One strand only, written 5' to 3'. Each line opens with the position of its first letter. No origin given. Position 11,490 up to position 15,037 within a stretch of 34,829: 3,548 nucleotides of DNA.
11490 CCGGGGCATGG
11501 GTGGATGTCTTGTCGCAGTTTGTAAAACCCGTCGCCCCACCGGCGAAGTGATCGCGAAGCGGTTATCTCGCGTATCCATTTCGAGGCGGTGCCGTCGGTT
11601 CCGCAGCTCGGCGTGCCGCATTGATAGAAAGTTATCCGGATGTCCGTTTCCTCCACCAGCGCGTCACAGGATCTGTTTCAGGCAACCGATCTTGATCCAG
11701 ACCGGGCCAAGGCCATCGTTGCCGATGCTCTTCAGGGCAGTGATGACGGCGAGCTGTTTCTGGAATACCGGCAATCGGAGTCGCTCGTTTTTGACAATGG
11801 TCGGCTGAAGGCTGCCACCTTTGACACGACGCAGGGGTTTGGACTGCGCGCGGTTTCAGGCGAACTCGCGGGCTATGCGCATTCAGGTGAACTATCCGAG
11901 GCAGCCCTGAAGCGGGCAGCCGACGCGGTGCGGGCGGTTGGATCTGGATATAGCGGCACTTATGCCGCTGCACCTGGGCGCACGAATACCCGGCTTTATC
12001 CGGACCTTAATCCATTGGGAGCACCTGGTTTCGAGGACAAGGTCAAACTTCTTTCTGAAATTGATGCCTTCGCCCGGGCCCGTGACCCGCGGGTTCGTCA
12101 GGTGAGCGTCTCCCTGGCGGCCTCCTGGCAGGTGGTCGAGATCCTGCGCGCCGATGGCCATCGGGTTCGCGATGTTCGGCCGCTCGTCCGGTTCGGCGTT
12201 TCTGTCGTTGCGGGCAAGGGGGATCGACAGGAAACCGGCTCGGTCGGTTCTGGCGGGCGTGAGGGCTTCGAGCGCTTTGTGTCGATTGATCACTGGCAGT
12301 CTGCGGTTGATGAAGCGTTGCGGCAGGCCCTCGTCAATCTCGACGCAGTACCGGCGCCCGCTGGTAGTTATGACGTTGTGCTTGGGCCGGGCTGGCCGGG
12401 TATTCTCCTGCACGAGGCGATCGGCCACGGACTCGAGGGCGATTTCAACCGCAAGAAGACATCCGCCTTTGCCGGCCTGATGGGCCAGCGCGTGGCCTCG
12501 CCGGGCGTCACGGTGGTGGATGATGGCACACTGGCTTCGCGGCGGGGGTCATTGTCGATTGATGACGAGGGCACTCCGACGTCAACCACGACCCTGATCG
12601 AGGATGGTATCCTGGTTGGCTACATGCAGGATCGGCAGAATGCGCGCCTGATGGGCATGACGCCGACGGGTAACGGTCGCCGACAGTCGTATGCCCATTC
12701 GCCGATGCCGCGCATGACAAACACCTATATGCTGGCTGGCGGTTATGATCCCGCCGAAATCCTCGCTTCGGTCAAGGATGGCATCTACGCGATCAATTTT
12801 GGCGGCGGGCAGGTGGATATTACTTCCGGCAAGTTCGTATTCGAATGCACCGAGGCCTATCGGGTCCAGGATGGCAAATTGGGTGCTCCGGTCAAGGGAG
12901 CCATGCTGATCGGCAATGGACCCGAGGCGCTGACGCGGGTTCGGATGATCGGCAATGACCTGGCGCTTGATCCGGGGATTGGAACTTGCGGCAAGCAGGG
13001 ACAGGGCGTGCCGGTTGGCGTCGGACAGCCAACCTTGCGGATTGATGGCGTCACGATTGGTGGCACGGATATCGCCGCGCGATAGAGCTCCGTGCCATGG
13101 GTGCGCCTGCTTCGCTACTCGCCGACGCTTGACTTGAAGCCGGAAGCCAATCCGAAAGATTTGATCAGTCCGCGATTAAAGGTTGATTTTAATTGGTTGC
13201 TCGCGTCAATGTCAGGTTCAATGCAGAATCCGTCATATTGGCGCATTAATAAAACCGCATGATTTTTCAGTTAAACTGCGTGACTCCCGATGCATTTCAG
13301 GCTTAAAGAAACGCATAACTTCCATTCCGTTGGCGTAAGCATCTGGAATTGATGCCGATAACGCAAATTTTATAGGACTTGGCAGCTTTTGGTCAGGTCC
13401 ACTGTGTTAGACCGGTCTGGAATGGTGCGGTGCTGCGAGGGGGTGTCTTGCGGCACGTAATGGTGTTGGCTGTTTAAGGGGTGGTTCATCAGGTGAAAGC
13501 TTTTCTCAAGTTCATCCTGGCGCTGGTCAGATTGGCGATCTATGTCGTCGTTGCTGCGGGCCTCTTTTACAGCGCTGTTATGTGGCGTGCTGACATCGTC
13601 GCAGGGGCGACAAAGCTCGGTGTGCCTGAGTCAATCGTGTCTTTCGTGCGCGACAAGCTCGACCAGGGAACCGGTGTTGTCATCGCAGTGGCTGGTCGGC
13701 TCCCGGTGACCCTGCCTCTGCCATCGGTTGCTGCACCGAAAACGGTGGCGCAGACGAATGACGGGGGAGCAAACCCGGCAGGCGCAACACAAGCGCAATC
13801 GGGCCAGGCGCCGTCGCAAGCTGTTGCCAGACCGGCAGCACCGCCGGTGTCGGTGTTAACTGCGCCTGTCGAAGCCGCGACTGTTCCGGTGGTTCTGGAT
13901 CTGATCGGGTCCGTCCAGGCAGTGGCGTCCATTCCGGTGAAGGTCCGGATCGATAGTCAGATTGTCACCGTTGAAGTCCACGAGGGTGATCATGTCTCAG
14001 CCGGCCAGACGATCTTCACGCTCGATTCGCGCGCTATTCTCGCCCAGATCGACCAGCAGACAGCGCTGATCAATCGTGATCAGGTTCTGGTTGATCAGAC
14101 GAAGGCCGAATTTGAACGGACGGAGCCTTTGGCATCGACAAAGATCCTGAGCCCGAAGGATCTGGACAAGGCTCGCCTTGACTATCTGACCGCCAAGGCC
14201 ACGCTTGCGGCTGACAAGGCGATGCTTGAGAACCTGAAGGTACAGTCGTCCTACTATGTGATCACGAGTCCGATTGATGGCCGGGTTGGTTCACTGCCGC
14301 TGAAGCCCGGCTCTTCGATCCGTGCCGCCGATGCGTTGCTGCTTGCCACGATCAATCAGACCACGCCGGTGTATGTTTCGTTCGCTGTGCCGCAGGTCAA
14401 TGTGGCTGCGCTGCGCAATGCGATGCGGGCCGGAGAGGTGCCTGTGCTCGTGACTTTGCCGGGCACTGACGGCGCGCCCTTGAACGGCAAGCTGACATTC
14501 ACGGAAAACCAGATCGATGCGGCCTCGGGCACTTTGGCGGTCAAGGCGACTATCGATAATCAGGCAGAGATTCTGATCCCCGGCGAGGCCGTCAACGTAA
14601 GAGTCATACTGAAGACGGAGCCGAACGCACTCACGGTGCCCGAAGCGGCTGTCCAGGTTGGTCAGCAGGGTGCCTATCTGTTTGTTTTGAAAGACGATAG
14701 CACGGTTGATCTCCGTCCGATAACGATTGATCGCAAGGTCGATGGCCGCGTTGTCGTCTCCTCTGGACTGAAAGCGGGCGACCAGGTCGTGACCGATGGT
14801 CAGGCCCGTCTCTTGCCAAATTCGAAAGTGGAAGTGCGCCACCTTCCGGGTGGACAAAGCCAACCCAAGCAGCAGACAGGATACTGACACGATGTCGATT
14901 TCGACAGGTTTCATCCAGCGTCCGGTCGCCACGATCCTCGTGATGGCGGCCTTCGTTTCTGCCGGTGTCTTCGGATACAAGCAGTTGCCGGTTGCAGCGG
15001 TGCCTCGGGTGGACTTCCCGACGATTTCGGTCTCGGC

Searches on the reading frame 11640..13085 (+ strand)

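Call 32: search_protein_families(library=pfam, proteins=[window:11640-13085:+], max_evalue=0.00001)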
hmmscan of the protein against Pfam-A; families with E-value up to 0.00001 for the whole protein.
window:11640-13085:+ (481 aa): 3 families
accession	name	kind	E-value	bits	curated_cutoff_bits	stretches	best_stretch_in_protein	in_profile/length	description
PF19289.4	PmbA_TldD_3rd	-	7.9e-68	228.3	22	1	242-475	2-220/220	PmbA/TldA metallopeptidase C-terminal domain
PF19290.4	PmbA_TldD_2nd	-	1.5e-19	70.9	20.9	1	125-234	2-109/109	PmbA/TldA metallopeptidase central domain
PF01523.21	PmbA_TldD_1st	-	4.5e-13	49.6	20.9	1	38-98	2-63/65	PmbA/TldA metallopeptidase domain 1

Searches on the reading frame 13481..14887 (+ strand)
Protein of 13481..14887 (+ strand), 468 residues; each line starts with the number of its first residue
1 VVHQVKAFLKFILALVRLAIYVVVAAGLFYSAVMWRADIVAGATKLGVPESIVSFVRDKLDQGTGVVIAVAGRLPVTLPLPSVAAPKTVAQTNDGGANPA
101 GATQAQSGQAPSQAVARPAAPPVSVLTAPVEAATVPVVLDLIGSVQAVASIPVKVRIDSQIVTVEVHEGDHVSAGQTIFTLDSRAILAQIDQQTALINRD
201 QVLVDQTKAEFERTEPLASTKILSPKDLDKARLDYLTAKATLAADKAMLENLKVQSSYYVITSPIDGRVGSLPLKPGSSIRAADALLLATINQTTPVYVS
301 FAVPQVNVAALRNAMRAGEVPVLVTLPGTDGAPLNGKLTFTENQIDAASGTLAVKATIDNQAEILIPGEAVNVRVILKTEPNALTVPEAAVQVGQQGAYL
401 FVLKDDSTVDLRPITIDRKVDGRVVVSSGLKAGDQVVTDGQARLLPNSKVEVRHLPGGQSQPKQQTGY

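Call 32: search_protein_families(library=pfam, proteins=[window:13481-14887:+], max_evalue=0.00001)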
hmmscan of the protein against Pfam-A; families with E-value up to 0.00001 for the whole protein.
window:13481-14887:+ (468 aa): 3 families
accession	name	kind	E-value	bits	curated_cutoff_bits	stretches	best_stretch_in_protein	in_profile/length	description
PF16576.10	HlyD_D23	-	1.7e-15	57.3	30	1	152-368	21-211/214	Barrel-sandwich domain of CusB or HlyD membrane-fusion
PF13437.12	HlyD_3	-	3.7e-12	47.3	22.2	1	260-367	1-105/106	HlyD family secretion protein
PF13533.13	Biotin_lipoyl_2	-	2.6e-07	30.7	29.8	1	152-182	2-32/32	Biotin-lipoyl like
